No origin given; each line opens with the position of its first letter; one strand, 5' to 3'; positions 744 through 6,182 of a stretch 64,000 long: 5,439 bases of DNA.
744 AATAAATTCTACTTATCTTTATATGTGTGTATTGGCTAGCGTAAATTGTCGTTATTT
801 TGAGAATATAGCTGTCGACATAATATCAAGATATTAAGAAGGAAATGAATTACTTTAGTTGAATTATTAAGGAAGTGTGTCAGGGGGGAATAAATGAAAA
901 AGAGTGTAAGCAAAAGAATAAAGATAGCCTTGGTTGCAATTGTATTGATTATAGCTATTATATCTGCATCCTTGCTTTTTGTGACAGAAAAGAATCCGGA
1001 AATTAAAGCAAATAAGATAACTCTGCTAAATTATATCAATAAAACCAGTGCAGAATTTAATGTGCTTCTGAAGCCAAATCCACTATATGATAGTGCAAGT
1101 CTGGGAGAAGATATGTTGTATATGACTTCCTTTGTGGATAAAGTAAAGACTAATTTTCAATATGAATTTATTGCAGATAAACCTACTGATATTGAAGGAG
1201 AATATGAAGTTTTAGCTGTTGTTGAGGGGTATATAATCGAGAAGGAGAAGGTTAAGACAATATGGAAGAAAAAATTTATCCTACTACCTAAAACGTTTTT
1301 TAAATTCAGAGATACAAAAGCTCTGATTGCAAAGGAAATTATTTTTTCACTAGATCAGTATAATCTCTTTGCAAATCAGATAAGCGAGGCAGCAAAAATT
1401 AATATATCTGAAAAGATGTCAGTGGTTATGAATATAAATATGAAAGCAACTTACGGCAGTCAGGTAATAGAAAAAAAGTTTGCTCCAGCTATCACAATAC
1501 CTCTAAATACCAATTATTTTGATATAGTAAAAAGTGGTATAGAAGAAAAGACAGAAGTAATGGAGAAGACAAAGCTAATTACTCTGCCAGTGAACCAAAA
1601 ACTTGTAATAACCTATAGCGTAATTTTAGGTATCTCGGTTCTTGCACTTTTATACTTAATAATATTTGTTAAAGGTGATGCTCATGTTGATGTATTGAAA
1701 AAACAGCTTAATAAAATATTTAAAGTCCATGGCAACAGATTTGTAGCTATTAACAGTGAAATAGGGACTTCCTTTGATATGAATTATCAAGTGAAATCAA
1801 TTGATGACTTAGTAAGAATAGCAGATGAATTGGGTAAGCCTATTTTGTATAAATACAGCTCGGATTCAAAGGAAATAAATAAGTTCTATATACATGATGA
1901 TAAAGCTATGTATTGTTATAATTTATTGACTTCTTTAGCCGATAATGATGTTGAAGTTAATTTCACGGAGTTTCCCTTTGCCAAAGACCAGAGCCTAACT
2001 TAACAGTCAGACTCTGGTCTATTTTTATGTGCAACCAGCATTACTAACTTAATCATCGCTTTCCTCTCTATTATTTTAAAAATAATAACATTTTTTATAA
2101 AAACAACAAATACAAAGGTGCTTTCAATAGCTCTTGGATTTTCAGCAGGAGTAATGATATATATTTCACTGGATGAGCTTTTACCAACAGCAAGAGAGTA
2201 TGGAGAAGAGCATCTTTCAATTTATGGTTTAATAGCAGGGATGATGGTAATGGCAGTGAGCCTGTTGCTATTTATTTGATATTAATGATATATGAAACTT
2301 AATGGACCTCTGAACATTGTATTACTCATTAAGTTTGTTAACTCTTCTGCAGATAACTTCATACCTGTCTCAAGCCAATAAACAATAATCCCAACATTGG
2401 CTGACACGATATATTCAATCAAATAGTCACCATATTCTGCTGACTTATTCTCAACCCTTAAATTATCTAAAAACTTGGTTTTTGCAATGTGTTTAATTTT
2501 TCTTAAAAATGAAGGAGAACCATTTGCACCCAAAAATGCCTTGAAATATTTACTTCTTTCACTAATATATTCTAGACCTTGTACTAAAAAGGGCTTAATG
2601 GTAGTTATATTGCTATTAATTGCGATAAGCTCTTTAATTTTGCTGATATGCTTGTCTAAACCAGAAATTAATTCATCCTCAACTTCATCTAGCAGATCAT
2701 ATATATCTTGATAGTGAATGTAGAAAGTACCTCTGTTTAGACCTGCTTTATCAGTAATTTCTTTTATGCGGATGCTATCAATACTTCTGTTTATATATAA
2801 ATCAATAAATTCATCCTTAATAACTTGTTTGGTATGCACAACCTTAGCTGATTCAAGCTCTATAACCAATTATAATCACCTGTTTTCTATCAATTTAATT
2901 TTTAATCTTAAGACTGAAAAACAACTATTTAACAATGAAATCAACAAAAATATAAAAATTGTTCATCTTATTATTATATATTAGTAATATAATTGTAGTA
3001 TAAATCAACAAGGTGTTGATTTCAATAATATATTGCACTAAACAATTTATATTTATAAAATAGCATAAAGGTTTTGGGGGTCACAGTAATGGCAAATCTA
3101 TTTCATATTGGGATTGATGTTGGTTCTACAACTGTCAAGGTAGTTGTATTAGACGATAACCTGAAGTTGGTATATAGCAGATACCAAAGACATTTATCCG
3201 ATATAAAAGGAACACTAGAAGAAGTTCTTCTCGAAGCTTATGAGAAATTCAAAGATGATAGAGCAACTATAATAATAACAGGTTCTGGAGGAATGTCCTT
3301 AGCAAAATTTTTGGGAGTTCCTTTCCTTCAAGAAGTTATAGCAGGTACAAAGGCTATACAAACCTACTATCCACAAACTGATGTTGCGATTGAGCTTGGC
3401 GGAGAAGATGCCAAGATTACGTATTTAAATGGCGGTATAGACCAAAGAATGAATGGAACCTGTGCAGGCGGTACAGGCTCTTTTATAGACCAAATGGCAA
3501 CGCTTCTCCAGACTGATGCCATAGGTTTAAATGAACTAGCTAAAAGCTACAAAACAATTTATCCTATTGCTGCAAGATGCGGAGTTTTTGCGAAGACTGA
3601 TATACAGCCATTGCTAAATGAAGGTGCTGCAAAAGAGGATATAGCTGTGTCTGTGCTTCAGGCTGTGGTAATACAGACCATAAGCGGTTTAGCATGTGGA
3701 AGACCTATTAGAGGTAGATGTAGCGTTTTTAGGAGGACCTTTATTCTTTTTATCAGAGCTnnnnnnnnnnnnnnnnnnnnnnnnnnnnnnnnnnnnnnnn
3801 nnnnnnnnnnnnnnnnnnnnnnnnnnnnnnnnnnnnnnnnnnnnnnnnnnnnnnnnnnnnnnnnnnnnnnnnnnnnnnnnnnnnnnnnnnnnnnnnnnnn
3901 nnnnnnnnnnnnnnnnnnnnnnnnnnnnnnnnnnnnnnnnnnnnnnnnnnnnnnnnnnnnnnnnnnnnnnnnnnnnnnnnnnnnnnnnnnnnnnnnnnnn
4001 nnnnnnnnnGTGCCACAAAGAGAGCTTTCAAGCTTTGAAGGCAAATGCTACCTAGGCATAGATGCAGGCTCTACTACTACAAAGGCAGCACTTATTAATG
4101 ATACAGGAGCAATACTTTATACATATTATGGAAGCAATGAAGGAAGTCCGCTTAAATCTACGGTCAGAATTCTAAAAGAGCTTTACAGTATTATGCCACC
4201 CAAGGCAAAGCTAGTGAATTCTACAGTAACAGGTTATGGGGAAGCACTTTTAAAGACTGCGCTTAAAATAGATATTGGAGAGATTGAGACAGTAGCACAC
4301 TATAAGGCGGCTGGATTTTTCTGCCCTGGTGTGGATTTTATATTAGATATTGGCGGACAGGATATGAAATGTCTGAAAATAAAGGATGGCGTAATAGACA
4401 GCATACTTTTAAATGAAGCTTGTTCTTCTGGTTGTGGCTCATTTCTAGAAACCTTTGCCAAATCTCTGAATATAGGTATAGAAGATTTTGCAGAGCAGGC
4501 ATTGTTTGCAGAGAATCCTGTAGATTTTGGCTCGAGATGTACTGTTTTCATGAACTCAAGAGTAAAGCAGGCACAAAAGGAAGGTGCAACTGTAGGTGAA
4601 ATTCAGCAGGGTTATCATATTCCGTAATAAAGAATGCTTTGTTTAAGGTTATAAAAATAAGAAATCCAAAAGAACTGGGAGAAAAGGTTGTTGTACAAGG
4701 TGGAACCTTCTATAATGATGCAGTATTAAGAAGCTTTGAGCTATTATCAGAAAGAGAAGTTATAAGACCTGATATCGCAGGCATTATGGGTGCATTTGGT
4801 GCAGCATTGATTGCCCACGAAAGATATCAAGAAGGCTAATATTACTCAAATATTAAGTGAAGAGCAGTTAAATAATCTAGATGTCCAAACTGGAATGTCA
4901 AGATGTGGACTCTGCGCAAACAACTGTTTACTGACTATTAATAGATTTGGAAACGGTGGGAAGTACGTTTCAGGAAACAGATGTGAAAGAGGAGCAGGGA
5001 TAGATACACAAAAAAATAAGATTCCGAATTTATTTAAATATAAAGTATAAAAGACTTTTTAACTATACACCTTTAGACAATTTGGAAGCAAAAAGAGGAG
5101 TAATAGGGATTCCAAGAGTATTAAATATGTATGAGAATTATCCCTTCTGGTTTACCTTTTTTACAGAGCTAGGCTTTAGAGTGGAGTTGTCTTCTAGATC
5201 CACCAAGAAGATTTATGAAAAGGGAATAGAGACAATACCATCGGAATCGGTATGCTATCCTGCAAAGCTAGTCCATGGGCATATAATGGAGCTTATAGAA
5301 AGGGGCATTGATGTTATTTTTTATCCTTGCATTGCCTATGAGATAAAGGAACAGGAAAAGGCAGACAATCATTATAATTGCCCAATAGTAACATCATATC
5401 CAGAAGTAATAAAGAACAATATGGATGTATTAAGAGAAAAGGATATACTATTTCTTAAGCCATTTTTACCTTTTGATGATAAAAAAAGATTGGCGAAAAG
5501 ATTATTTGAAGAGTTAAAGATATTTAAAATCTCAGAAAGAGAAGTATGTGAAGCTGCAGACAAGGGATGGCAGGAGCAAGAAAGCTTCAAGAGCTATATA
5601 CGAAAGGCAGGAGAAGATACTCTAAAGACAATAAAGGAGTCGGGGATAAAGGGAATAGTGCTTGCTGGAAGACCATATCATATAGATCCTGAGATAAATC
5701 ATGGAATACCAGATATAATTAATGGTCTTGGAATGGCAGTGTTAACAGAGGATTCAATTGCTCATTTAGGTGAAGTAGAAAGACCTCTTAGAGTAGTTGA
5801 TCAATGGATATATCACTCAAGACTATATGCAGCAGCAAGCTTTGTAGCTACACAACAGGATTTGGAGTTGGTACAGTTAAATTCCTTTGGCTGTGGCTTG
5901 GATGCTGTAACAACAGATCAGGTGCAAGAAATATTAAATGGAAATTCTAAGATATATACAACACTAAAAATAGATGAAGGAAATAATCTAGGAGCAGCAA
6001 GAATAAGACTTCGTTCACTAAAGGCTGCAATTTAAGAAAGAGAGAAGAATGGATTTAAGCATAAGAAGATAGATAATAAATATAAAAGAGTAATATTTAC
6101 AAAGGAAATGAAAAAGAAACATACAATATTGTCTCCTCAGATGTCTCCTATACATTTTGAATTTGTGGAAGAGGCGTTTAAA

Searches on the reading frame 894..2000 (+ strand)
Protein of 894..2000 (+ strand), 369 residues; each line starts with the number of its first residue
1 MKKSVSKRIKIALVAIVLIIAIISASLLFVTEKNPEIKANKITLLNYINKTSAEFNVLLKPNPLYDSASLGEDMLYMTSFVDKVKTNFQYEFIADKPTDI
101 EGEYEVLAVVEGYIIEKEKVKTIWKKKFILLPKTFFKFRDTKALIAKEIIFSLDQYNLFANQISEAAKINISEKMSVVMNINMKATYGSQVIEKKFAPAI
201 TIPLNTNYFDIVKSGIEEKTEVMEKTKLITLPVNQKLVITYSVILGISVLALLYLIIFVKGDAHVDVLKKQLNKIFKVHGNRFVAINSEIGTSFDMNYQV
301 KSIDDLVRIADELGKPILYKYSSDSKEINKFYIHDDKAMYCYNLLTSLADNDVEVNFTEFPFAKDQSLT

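Call 40: search_protein_families(library=pfam, max_evalue=1e-8, proteins=[window:894-2000:+])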
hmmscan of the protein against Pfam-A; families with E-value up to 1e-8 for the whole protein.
window:894-2000:+ (369 aa): 1 family
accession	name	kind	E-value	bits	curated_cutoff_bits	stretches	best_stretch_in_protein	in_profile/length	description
PF17231.7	DUF5305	-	3.2e-33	115.4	29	1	124-342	1-217/217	Family of unknown function (DUF5305)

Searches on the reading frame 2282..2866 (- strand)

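Call 40: search_protein_families(library=pfam, max_evalue=1e-8, proteins=[window:2282-2866:-])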
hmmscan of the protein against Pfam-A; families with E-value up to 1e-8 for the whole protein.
window:2282-2866:- (194 aa): 1 family
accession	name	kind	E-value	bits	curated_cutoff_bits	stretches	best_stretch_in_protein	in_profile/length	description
PF14278.11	TetR_C_8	-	2.1e-18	66.7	26.1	1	89-184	2-101/103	Transcriptional regulator C-terminal region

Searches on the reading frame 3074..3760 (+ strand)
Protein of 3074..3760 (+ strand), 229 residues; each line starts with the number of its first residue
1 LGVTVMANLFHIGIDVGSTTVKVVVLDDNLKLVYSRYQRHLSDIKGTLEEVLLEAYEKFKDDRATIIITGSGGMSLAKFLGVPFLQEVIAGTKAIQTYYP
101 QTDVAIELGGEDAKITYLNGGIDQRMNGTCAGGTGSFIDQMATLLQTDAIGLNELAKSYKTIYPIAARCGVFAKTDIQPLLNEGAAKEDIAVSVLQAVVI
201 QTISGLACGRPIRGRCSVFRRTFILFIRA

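Call 40: search_protein_families(library=pfam, max_evalue=1e-8, proteins=[window:3074-3760:+])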
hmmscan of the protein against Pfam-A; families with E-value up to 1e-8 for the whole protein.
window:3074-3760:+ (229 aa): 1 family
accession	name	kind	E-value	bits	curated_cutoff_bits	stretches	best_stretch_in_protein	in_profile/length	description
PF01869.26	BcrAD_BadFG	-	4.7e-20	72.7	31.5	1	12-198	1-206/271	BadF/BadG/BcrA/BcrD ATPase family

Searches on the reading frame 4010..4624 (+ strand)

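Call 40: search_protein_families(library=pfam, max_evalue=1e-8, proteins=[window:4010-4624:+])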
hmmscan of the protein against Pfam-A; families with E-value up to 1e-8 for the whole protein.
window:4010-4624:+ (205 aa): 1 family
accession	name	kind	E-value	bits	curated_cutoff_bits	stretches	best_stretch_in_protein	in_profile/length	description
PF01869.26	BcrAD_BadFG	-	4.6e-30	105.5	31.5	1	15-203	1-203/271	BadF/BadG/BcrA/BcrD ATPase family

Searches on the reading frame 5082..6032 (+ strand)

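Call 40: search_protein_families(library=pfam, max_evalue=1e-8, proteins=[window:5082-6032:+])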
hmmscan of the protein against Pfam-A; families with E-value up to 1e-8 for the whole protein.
window:5082-6032:+ (317 aa): 1 family
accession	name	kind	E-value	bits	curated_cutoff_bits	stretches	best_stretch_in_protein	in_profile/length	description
PF09989.15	DUF2229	-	8.7e-94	313.6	29.4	1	8-226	2-218/218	CoA enzyme activase uncharacterised domain (DUF2229)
